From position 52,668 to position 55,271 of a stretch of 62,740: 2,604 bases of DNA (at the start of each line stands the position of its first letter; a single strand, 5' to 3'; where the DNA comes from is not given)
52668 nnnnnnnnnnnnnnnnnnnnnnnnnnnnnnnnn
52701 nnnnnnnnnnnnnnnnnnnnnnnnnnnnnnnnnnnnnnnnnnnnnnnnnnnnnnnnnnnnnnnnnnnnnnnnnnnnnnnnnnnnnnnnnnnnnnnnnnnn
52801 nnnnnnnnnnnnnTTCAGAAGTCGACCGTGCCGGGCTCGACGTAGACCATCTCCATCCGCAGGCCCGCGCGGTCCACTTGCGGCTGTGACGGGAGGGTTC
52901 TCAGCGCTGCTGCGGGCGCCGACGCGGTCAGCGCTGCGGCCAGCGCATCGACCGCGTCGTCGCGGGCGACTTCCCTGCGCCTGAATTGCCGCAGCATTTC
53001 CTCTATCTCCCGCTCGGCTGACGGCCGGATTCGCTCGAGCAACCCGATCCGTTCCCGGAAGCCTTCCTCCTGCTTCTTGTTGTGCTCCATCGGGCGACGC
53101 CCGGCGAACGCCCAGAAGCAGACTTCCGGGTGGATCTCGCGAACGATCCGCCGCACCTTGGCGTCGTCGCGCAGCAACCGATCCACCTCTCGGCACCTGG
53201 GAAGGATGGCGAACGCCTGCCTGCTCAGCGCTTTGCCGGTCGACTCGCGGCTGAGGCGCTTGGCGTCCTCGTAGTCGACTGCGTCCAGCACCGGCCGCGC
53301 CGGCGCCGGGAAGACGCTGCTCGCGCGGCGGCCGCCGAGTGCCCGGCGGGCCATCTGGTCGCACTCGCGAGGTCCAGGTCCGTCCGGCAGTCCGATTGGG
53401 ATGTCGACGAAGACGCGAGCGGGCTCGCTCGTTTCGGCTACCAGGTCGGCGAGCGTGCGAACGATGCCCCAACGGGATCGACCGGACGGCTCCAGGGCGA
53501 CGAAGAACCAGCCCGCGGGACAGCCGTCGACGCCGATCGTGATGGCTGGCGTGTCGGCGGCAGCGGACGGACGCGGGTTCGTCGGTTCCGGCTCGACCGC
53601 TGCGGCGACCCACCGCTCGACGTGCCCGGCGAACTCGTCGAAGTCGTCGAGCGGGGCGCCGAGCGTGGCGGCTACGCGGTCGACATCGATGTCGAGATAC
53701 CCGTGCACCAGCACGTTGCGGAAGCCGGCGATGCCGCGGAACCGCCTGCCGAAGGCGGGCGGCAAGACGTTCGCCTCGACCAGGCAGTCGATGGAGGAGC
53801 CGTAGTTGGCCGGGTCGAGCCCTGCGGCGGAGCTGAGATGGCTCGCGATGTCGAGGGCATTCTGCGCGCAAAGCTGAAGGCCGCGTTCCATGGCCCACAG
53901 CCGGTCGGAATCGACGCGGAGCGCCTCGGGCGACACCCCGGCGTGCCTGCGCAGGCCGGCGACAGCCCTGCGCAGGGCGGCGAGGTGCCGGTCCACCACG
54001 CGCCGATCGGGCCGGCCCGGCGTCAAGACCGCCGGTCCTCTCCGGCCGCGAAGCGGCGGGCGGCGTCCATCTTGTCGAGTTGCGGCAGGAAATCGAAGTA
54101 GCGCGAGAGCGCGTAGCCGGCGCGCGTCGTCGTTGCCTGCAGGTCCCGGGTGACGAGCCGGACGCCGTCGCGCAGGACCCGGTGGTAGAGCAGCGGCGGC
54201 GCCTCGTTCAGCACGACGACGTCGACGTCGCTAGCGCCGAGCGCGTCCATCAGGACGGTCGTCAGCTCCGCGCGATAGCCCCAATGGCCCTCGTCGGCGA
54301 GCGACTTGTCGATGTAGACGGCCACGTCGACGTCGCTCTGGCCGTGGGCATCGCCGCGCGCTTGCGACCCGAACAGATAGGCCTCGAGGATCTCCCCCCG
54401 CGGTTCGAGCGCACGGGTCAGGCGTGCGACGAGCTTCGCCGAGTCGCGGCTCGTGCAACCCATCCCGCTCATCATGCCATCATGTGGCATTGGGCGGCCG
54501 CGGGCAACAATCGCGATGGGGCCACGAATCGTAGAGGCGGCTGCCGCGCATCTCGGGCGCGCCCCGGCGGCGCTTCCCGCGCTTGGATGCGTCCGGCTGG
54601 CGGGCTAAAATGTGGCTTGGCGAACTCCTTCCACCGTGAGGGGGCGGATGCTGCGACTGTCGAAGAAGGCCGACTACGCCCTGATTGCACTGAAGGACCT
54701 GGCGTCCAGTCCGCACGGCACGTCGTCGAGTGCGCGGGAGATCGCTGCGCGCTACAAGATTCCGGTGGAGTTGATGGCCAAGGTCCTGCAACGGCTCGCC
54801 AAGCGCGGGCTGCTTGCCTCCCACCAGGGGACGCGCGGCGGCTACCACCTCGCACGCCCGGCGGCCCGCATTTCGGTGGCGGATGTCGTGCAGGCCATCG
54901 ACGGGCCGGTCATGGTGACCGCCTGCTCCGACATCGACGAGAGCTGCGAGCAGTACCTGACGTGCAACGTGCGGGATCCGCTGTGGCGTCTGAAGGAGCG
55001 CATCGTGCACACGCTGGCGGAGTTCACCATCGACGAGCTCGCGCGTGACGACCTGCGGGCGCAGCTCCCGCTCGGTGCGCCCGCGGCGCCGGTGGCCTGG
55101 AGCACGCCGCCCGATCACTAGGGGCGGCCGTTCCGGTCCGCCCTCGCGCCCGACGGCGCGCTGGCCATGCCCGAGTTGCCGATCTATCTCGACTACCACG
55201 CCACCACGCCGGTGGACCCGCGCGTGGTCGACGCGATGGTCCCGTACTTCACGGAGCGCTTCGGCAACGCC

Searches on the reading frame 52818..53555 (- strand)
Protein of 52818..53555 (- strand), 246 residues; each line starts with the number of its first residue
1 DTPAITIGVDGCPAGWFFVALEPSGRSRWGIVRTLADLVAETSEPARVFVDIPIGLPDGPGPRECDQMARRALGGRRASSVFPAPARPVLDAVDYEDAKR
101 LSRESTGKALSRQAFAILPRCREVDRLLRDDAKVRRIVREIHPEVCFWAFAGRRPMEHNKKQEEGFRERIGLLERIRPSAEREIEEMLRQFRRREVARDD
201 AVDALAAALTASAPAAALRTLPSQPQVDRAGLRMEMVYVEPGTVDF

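Call 70: predict_structure(alignment_id=A3)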
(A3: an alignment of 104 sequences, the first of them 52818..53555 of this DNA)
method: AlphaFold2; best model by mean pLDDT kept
length: 246 residues; sequences in the alignment: 104
mean_pLDDT: 96.9   pTM: 0.93
mean pLDDT of the five models: 96.9, 96.7, 96.6, 96.5, 96.3
residues with pLDDT >= 90: 239; 70-90: 6; 50-70: 1; < 50: 0
segments of 3 or more residues with pLDDT < 50: none
pLDDT, mean of each block of 10 residues (from residue 1): 91 98 97 98 94 96 97 96 97 98 96 97 98 98 98 97 98 98 98 98 98 97 98 98 87
secondary structure, 60 per line:
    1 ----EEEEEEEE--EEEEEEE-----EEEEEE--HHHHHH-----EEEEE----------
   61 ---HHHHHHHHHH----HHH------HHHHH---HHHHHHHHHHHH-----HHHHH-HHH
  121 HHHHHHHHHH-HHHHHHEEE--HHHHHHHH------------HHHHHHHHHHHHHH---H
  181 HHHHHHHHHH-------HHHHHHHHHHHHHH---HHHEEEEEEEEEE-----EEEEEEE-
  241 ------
elements in order: E5-12 E15-21 E27-32 H35-40 E46-50 H64-73 H87-91 H95-106 H112-116 H118-130 H132-137 E138-140 H143-150 H163-176 H180-190 H198-211 E218-227 E233-239

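Call 72: fold_search(model_id=the predicted structure, library=pdb)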
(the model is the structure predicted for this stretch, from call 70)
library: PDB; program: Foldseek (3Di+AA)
matches with E <= 10: 749; with E <= 0.001: 0
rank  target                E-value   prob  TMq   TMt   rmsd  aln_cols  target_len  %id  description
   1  2gup_A                1.8e-02  0.35  0.15  0.13   5.3        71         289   21  Structural Genomics, the crystal structure of a ROK family protein from Streptococcus pneumoniae TIGR4 in complex with (released 2006-05-30)
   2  2ap1                  7.4e-02  0.33  0.21  0.17  10.1       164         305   15  Crystal structure of the putative regulatory protein (released 2005-09-27)
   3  9t56_D                1.1e-01  0.80  0.17  0.14   3.3        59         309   22  Cryo-EM structure of ISCro4-DBL-TBL-tDNA-dDNA synaptic complex (released 2026-02-18)
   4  7p7w_BBB              1.1e-01  0.21  0.20  0.17  10.6       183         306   13  N-acetylglucosamine kinase from Plesiomonas shigelloides compexed with alpha-N-acetylglucosamine and ADP (released 2022-08-03)
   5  3cer_C                1.4e-01  0.10  0.16  0.13  11.4       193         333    8  Crystal structure of the exopolyphosphatase-like protein Q8G5J2. Northeast Structural Genomics Consortium target BlR13 (released 2008-04-01)
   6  8wt6_C                1.5e-01  0.80  0.16  0.13   3.6        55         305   20  Cryo-EM structure of the IS621 recombinase in complex with bridge RNA, donor DNA, and target DNA in the pre-strand exc (released 2024-06-26)
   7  8jgo                  1.5e-01  0.04  0.14  0.08  15.4       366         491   13  Crystal structure of Deinococcus radiodurans exopolyphosphatase (released 2024-05-15)
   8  3r1x_B                1.7e-01  0.15  0.16  0.14   8.2        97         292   15  Crystal structure of 2-oxo-3-deoxygalactonate kinase from Klebsiella pneumoniae (released 2011-04-13)
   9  7p7i_BBB              2.1e-01  0.15  0.20  0.17  10.3       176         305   12  Native structure of N-acetylglucosamine kinase from Plesiomonas shigelloides (released 2022-07-27)
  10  6q26_A                2.1e-01  0.14  0.16  0.14  11.9       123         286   10  N-Acetylmannosamine kinase from Staphylococcus aureus (released 2020-01-22)
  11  7kjx_A                2.1e-01  0.12  0.14  0.08   9.7       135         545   11  Structure of HIV-1 reverse transcriptase initiation complex core with nevirapine (released 2021-03-17)
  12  3gbt                  2.1e-01  0.11  0.13  0.08  10.6       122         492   11  Crystal structure of gluconate kinase from Lactobacillus acidophilus (released 2009-03-10)
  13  7xhj_A                2.2e-01  0.08  0.12  0.18  16.1       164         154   13  Crystal structure of RuvC from Deinococcus radiodurans (released 2022-07-06)
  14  1zc6_A                2.2e-01  0.06  0.12  0.10  15.5       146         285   20  Crystal Structure of Putative N-acetylglucosamine Kinase from Chromobacterium violaceum. Northeast Structural Genomics (released 2005-05-10)
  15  8jgp                  2.2e-01  0.03  0.13  0.09  15.6       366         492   13  Crystal structure of Deinococcus radiodurans exopolyphosphatase complexed with pyrophosphate (released 2024-05-15)
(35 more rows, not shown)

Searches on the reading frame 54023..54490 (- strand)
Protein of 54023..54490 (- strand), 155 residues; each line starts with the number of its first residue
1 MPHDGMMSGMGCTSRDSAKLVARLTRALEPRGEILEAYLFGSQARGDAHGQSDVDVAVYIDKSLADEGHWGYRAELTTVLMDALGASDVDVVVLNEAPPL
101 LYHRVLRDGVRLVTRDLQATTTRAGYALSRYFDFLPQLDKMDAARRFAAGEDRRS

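Call 3: search_protein_families(library=pfam, proteins=[window:54023-54490:-], max_evalue=0.01)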
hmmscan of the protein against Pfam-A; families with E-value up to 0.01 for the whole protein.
window:54023-54490:- (155 aa): 4 families
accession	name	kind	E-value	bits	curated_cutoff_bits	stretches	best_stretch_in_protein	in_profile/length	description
PF18765.7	Polbeta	-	2.9e-18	66.3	26.9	1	24-116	3-91/93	Polymerase beta, Nucleotidyltransferase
PF01909.29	NTP_transf_2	-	1.3e-10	42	21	1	26-63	6-43/93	Nucleotidyltransferase domain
PF22600.2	MTPAP-like_central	-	0.0022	18.5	27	1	18-65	23-70/139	Poly(A) RNA polymerase, mitochondrial-like, central palm domain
PF03445.19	DUF294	-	0.0081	16.5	21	0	33-86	48-100/138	Putative nucleotidyltransferase DUF294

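Call 4: search_protein_families(library=ncbifam, proteins=[window:54023-54490:-], max_evalue=0.01)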
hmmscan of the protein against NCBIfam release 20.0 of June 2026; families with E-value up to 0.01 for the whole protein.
window:54023-54490:- (155 aa): 3 families
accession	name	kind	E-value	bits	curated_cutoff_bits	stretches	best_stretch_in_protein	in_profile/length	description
NF047752.1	MntA_antitoxin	equivalog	6.1e-23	80.7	60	1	33-137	6-105/106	type VII toxin-antitoxin system MntA family adenylyltransferase antitoxin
NF012212.1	ANT_9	subfamily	0.00017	21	340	1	32-81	19-64/249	aminoglycoside nucleotidyltransferase ANT(9)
NF051895.1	anti_phage_HalB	equivalog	0.003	17.2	190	1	39-56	4-21/211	anti-phage Hailong system nucleotidyltransferase HalB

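Call 5: search_protein_families(library=padloc, proteins=[window:54023-54490:-], max_evalue=0.01)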
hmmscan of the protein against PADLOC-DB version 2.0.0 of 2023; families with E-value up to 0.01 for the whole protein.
window:54023-54490:- (155 aa): 9 families
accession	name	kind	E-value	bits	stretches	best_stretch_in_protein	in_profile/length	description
PDLC04907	PDC-S09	-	1e-10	39.7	1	15-90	8-81/114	-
PDLC04902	PDC-S09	-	3e-09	35.1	1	27-110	14-93/97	-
PDLC04903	PDC-S09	-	3.1e-09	35.1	1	34-64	26-56/108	-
PDLC04904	PDC-S09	-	7e-09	33.8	1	33-114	24-100/104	-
PDLC04906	PDC-S09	-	2.1e-08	32.4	1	28-108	18-94/98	-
PDLC04369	PDC-M05A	-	2.6e-07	28.5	1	6-60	77-129/201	-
PDLC04368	PDC-M05A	-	5e-06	24.5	1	20-58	92-131/201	-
PDLC04905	PDC-S09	-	0.00022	19.5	1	33-96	20-81/101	-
PDLC04778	PDC-M70A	-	0.00037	17.9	1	18-82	33-94/355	-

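Call 66: search_protein_families(library=phrogs, proteins=[window:54023-54490:-], max_evalue=0.001)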
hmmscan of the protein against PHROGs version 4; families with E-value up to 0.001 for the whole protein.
window:54023-54490:- (155 aa): 0 families

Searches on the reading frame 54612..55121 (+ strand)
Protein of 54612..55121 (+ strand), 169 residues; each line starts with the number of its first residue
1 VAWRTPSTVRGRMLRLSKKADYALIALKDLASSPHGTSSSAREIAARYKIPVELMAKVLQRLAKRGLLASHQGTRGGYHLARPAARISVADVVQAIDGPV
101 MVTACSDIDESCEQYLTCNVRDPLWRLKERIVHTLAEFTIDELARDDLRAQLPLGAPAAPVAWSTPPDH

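Call 3: search_protein_families(library=pfam, proteins=[window:54612-55121:+], max_evalue=0.01)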
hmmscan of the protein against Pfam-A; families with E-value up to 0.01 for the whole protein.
window:54612-55121:+ (169 aa): 2 families
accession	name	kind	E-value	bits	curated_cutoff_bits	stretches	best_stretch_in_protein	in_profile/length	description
PF02082.26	Rrf2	-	6e-32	111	30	1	16-145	1-131/132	Iron-dependent Transcriptional regulator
PF01978.25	TrmB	-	0.0042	17.3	25.6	1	38-82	22-66/68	Sugar-specific transcriptional regulator TrmB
